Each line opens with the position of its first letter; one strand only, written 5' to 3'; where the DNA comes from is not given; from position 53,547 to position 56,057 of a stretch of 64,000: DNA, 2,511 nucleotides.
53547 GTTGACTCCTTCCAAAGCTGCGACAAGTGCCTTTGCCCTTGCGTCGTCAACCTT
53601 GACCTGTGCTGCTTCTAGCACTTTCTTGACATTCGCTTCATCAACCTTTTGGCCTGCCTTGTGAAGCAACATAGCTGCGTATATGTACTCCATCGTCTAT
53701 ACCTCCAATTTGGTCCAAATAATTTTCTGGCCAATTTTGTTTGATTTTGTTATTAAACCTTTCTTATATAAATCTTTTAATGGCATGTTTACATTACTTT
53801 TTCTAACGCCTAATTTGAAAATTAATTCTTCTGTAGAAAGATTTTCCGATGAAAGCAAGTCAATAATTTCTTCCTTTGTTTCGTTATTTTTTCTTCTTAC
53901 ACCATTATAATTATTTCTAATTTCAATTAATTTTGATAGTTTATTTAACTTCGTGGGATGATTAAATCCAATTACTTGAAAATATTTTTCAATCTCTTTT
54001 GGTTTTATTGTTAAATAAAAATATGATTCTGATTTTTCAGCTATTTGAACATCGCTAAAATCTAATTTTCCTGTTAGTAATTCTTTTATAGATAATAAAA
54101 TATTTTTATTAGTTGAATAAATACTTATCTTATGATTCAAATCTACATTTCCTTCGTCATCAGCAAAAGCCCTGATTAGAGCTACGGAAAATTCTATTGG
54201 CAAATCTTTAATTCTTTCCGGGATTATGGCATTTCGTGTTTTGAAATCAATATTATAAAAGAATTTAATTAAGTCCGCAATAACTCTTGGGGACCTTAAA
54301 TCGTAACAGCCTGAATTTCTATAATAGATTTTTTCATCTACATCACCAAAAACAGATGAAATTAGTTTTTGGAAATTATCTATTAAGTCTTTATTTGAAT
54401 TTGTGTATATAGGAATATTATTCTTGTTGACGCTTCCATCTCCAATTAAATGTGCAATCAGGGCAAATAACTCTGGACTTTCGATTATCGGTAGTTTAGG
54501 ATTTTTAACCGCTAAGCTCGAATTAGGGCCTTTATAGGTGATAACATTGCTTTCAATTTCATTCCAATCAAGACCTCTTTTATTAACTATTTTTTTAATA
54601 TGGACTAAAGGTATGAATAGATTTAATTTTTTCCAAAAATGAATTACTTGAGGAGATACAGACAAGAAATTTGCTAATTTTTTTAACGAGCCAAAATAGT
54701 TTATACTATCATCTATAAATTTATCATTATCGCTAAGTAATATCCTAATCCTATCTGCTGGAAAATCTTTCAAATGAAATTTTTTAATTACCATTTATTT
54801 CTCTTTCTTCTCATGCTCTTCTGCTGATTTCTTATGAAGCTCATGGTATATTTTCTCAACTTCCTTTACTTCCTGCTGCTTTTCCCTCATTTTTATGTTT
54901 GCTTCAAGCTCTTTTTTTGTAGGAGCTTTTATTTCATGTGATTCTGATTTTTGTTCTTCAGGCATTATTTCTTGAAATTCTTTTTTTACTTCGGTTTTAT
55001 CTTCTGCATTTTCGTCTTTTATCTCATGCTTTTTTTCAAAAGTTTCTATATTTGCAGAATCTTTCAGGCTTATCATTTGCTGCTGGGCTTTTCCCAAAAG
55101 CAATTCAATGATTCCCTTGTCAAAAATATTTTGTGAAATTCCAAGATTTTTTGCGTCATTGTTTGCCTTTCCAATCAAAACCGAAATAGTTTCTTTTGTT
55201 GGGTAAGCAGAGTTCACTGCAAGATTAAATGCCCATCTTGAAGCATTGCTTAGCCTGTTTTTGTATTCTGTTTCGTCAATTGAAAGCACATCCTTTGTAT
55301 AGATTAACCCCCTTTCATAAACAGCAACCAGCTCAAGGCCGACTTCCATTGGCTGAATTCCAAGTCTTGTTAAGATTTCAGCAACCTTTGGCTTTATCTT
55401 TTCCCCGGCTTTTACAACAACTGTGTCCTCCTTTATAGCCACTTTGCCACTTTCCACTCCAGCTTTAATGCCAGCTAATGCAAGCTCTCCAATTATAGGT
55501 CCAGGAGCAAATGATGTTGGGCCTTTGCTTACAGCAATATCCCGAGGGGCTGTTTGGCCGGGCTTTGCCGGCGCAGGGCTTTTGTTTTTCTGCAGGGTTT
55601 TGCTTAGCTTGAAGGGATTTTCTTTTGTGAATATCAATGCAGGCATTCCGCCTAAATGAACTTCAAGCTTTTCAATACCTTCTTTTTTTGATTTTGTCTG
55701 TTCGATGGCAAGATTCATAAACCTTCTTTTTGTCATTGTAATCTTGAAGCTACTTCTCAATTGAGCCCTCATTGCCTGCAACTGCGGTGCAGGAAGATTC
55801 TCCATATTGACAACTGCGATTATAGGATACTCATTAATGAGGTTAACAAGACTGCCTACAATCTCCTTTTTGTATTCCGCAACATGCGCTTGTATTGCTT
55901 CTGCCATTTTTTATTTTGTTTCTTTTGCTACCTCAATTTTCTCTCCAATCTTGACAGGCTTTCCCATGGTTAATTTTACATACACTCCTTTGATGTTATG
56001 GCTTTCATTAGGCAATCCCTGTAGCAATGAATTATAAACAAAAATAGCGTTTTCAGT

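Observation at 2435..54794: Three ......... elements in 64 kb point to active intein/HEG traffic in this lineage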

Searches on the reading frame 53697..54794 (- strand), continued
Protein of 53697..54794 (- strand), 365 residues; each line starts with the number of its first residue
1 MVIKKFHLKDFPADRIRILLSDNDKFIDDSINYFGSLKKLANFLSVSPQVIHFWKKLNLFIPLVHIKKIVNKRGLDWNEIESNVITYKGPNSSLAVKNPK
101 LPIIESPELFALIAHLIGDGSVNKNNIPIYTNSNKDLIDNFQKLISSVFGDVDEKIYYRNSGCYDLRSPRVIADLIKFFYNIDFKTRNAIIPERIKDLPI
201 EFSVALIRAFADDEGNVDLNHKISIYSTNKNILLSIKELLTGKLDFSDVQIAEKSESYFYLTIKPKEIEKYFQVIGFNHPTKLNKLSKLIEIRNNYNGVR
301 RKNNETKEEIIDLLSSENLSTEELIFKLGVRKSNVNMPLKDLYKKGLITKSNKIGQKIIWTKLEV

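Call 71: find_encoding_contigs(protein=P0006, flank=3000, max_places=1)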
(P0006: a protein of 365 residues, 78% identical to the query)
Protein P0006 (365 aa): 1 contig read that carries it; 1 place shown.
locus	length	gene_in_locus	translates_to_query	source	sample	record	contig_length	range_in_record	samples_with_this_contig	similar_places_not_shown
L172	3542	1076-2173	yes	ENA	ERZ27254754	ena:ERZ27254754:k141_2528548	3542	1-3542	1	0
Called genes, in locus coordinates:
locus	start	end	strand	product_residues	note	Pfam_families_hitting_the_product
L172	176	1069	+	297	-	PF00466:Ribosomal_L10, PF17777:RL10P_insert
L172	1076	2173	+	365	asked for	PF14528:LAGLIDADG_3 (faint), PF01022:HTH_5 (faint)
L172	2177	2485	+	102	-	PF00428:Ribosomal_60s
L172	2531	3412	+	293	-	PF23435:DUF7121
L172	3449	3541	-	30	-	?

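Call 81: find_related_loci(query=A1, collection=viral_contigs, flank=3000)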
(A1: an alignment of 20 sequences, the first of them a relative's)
Query A1 (365 aa) in viral_contigs; peptide patterns used: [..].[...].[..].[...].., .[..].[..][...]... (x = any residue, [..] = any of these).
59 stretches matched a pattern, but none encodes a relative of the query by tblastn (E <= 1e-3).

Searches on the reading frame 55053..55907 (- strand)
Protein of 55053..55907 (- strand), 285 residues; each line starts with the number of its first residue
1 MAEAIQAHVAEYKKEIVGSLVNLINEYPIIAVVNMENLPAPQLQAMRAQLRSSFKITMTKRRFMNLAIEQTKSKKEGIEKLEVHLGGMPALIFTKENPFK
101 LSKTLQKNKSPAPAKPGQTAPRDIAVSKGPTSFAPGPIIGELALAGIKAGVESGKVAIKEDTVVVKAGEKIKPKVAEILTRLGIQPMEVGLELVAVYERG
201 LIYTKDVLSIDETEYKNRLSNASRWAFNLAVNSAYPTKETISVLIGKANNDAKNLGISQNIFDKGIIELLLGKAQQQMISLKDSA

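Call 27: find_related_loci(query=A2, collection=genome_contigs, flank=4000)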
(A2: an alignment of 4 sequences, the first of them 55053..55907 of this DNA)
Query A2 (285 aa) in genome_contigs; peptide patterns used: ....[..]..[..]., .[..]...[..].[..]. (x = any residue, [..] = any of these).
600 stretches matched a pattern (row limit reached: there are more); 523 encode a relative of the query (tblastn E <= 1e-3); the best 80 are kept; 80 distinct loci.
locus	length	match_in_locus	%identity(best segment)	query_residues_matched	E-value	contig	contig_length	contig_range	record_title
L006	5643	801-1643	82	5-285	3e-158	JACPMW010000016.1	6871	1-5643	MAG: Candidatus Woesearchaeota archaeon isolate NC_groundwater_559_Ag_S-0.1um_40_64 S35_SO-1_scaffold_56599, whole genom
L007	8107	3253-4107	82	1-285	1e-157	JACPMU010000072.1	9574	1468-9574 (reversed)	MAG: Candidatus Woesearchaeota archaeon isolate NC_groundwater_557_Ag_S-0.1um_39_8 S35_SO-1_scaffold_385079, whole genom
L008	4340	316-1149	83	5-282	4e-160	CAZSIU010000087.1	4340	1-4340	MAG TPA_asm: uncultured Methanosarcinales archaeon isolate SRP178908_co1_292 genome assembly, contig: NODE_19336_length_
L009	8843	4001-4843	81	5-285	4e-155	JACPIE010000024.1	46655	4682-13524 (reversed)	MAG: Candidatus Woesearchaeota archaeon isolate NC_groundwater_432_Ag_B-0.1um_40_22 GD18-4_B1_scaffold_1005870, whole ge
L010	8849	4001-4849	82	3-285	2e-155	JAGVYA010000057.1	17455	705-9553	Candidatus Woesearchaeota archaeon isolate RIFCSPLOWO2_01_FULL_35_20 rifcsplowo2_01_scaffold_16699, whole genome shotgun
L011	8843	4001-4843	81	5-285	4e-155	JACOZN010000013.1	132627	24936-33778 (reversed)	MAG: Candidatus Woesearchaeota archaeon isolate NC_groundwater_206_Ag_S-0.1um_41_17 S4_GD2017_2_S1_scaffold_651, whole g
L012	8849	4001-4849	81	3-285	4e-154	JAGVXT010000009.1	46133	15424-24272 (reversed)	Candidatus Woesearchaeota archaeon isolate RIFCSPLOWO2_01_FULL_38_40 rifcsplowo2_01_scaffold_1211, whole genome shotgun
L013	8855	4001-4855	81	1-285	3e-153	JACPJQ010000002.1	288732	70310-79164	MAG: Candidatus Woesearchaeota archaeon isolate NC_groundwater_472_Ag_B-0.1um_38_40 S34_3B_scaffold_114527, whole genome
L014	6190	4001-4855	80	1-285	3e-152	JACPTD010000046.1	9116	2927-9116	MAG: Candidatus Woesearchaeota archaeon isolate NC_groundwater_723_Ag_S-0.2um_38_8 S36_SO-2_scaffold_262890, whole genom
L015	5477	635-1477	81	5-285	1e-152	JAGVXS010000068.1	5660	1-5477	Candidatus Woesearchaeota archaeon isolate RIFCSPHIGHO2_02_FULL_40_54 rifcsphigho2_02_scaffold_36874, whole genome shotg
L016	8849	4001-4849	80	3-285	3e-151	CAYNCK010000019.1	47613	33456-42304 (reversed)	MAG TPA_asm: uncultured Methanosarcinales archaeon isolate binchicken_co203_103 genome assembly, contig: k141_312250, wh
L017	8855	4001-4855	80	1-285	5e-151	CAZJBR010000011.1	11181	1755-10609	MAG TPA_asm: uncultured Methanosarcinales archaeon isolate binchicken_co38_212 genome assembly, contig: NODE_12375_lengt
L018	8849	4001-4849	80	1-283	6e-150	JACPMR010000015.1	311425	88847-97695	MAG: Candidatus Woesearchaeota archaeon isolate NC_groundwater_554_Ag_S-0.1um_37_18 S35_SO-1_scaffold_226885, whole geno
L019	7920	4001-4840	80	6-285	1e-149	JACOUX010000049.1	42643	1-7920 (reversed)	MAG: Candidatus Woesearchaeota archaeon isolate NC_groundwater_84_Ag_S-0.1um_40_33 S35_SO-1_scaffold_256882, whole genom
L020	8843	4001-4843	80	5-285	3e-147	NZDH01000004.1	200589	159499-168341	MAG: Candidatus Woesearchaeota archaeon isolate ARS106 34052, whole genome shotgun sequence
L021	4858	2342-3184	77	5-285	5e-149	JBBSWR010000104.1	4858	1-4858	MAG: Nanoarchaeota archaeon isolate H43-bin135_1 H43_bin135_1_000000000104, whole genome shotgun sequence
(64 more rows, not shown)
